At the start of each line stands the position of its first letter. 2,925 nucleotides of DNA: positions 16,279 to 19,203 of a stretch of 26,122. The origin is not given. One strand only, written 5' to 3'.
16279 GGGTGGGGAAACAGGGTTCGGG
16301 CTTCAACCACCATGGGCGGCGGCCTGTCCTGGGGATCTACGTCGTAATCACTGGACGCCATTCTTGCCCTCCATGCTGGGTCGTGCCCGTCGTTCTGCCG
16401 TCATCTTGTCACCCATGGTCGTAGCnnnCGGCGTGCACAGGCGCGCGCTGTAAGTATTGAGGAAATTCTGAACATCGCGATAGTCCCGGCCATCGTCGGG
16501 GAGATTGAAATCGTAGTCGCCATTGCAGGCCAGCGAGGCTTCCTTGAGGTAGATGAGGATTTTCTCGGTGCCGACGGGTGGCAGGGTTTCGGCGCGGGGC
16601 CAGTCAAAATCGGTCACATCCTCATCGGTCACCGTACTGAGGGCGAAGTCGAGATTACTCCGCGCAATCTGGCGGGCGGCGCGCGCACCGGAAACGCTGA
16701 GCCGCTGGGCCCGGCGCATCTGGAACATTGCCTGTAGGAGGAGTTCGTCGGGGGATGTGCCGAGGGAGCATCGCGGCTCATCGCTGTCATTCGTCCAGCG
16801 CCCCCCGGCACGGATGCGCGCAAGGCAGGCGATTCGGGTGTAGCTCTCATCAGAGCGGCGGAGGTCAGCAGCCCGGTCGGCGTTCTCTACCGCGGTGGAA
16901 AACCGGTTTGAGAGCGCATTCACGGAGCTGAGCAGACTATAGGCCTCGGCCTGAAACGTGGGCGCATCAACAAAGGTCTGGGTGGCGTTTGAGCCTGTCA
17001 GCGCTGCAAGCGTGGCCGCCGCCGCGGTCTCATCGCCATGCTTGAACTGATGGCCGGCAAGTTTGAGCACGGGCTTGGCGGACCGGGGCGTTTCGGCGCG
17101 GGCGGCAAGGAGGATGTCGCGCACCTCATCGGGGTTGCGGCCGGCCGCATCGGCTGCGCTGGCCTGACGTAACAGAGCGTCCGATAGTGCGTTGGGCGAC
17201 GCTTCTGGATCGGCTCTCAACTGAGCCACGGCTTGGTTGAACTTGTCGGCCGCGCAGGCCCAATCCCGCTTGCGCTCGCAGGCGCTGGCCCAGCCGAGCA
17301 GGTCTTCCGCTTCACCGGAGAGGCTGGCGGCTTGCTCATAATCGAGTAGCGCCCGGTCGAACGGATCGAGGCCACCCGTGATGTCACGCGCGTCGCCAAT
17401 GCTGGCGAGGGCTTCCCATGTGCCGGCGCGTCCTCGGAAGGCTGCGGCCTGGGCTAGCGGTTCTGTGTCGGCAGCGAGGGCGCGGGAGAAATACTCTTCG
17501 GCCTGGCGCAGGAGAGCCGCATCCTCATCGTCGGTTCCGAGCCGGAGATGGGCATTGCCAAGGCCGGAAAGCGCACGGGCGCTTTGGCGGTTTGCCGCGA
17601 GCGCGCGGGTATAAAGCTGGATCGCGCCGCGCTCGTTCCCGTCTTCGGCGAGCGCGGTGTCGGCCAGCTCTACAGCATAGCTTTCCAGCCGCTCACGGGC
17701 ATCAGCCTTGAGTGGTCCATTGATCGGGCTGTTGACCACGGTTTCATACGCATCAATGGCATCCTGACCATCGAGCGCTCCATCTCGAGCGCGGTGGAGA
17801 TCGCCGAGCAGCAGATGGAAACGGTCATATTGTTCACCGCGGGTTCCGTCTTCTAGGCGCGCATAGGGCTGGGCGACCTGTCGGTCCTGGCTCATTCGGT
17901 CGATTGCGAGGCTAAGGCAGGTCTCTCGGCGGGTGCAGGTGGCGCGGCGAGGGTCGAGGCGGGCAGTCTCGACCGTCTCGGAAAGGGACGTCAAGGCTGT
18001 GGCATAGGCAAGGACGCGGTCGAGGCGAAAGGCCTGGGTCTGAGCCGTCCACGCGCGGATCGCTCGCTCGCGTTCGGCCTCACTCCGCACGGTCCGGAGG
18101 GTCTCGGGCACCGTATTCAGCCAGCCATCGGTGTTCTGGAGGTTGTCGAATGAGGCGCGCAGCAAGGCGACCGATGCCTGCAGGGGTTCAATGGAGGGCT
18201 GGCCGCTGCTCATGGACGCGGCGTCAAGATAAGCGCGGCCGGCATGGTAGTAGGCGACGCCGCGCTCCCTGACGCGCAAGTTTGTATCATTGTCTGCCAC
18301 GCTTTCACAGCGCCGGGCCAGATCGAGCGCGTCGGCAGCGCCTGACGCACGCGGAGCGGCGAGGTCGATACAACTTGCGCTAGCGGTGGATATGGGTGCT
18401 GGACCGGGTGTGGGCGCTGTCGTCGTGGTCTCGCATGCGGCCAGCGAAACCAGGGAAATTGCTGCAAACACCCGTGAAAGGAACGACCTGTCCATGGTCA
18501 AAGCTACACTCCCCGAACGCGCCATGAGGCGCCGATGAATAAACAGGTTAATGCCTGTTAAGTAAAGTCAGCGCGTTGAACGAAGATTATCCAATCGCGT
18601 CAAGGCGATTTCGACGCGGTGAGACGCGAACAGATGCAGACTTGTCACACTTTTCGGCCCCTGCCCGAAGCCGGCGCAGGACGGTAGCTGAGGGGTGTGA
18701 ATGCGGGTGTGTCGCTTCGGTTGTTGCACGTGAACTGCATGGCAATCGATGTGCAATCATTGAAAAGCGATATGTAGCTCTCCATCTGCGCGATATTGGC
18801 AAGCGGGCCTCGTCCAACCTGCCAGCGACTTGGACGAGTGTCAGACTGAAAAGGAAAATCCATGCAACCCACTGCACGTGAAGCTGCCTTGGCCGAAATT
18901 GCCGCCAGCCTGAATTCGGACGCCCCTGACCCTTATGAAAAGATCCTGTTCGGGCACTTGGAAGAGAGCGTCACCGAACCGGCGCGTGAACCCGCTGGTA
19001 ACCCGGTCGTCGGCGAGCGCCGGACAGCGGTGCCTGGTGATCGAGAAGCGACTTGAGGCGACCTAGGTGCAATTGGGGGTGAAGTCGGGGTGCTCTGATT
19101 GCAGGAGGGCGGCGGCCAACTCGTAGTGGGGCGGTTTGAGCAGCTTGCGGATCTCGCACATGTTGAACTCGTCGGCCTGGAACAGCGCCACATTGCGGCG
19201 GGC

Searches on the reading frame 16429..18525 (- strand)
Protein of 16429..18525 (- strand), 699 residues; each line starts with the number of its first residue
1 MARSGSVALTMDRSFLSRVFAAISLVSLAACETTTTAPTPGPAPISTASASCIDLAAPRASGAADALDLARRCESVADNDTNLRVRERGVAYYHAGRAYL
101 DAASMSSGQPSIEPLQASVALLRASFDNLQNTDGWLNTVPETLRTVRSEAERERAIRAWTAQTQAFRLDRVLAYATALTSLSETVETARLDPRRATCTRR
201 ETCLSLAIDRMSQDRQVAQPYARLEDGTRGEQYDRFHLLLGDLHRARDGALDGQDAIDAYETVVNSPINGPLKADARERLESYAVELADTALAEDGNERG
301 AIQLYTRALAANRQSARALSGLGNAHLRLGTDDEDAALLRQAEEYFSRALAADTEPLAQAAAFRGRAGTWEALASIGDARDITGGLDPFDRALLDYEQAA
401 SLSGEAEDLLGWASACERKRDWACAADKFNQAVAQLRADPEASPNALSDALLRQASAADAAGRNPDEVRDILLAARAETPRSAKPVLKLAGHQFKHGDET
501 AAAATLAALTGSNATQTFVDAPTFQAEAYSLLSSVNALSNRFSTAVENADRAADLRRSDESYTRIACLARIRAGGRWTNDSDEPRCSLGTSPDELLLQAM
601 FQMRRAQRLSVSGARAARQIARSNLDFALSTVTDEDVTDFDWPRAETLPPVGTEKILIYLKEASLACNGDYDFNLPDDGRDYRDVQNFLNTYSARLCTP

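Call 8: search_protein_families(library=pfam, proteins=[window:16429-18525:-], max_evalue=0.1)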
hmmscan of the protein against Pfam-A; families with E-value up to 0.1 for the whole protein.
window:16429-18525:- (699 aa): 3 families
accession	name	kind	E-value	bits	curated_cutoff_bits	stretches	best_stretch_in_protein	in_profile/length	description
PF13432.12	TPR_16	-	0.0002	22.2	32.7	1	292-342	7-57/65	Tetratricopeptide repeat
PF13414.12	TPR_11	-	0.00073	19.6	26.8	1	299-330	11-42/42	TPR repeat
PF14559.12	TPR_19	-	0.014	16.2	25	1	292-340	1-49/68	Tetratricopeptide repeat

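Call 9: search_protein_families(library=ncbifam, proteins=[window:16429-18525:-], max_evalue=0.1)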
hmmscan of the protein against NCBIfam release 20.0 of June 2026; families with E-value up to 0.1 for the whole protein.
window:16429-18525:- (699 aa): 5 families
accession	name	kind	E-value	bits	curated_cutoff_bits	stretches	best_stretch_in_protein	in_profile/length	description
NF008757.0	PRK11788.1-5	equivalog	0.0007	18.9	363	1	273-351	172-249/388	lipopolysaccharide assembly protein LapB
NF002725.1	PRK02603.1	equivalog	0.0072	16.3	143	1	291-350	81-140/173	photosystem I assembly protein Ycf3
NF008756.0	PRK11788.1-4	equivalog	0.015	14.4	474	0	275-331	174-229/389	lipopolysaccharide assembly protein LapB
NF040959.1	MamA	equivalog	0.037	13.5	200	0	290-342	79-131/204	magnetosome protein MamA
TIGR02552.1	LcrH_SycD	equivalog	0.043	13.5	104.8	0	282-338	53-108/136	SycD/LcrH family type III secretion system chaperone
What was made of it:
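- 16426..18495 (-): Gene A: a 689-aa exported helical, TPR-like protein, here with a lipobox (LAAC). It has several conserved cysteine pairs, including a pair at the C-terminus. It evolves fast (~28% identity to the Hyphomonas A protein). Calls 8 and 9: only sub-threshold TPR.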

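Call 11: search_protein_families(library=padloc, proteins=[window:16429-18525:-], max_evalue=0.1)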
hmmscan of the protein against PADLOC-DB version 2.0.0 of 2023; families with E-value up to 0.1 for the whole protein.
window:16429-18525:- (699 aa): 1 family
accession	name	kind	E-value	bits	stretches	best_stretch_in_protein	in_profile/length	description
PDLC04986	PDC-S28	-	0.011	12.1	0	128-195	516-583/831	-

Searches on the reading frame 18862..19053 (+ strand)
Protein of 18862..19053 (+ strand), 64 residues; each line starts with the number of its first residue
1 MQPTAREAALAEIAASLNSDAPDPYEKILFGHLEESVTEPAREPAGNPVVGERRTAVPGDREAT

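Call 8: search_protein_families(library=pfam, proteins=[window:18862-19053:+], max_evalue=0.1)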
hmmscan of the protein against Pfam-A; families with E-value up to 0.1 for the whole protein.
window:18862-19053:+ (64 aa): 0 families

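Call 9: search_protein_families(library=ncbifam, proteins=[window:18862-19053:+], max_evalue=0.1)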
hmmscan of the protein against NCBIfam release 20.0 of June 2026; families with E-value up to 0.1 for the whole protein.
window:18862-19053:+ (64 aa): 0 families

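Call 11: search_protein_families(library=padloc, proteins=[window:18862-19053:+], max_evalue=0.1)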
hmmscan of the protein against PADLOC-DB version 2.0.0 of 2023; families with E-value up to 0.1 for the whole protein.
window:18862-19053:+ (64 aa): 0 families

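Call 54: list_cluster_members(proteins=[window:18862-19053:+, window:15134-15628:-, window:16429-18525:-, window:16429-18495:-, window:15759-16361:-, window:14435-15097:-, window:14561-14980:+])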
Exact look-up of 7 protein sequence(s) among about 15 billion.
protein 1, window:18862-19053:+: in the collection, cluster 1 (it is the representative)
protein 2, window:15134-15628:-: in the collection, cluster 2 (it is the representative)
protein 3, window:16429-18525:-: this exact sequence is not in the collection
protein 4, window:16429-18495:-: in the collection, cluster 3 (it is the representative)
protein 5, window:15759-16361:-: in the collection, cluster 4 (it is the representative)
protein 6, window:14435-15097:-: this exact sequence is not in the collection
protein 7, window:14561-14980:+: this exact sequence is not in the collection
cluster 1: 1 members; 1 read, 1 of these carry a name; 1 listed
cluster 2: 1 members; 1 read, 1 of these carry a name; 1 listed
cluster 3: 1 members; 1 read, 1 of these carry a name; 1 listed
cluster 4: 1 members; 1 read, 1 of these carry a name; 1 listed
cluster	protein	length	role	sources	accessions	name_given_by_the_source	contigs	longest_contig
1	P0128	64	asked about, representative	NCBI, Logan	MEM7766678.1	MAG: hypothetical protein AAF253_04230 [Pseudomonadota bacterium]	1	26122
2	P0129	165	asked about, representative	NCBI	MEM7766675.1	MAG: tellurite resistance TerB family protein [Pseudomonadota bacterium]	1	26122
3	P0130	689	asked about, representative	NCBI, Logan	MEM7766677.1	MAG: hypothetical protein AAF253_04225 [Pseudomonadota bacterium]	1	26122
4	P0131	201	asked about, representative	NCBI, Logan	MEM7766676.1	MAG: hypothetical protein AAF253_04220 [Pseudomonadota bacterium]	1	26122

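Call 56: find_homologous_proteins(query=P0130)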
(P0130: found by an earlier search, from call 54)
Query P0130 (689 aa): 1 proteins with E <= 0.001 among 8000 candidates.
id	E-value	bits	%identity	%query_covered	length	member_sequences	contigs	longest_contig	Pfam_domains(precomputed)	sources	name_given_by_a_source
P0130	0.0e+0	1489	100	100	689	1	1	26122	-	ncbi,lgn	ncbi:MAG: hypothetical protein AAF253_04225 [Pseudomonadota bacterium]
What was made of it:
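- Tried and rejected: A word-index homologue search with protein A returned only itself (call 56).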
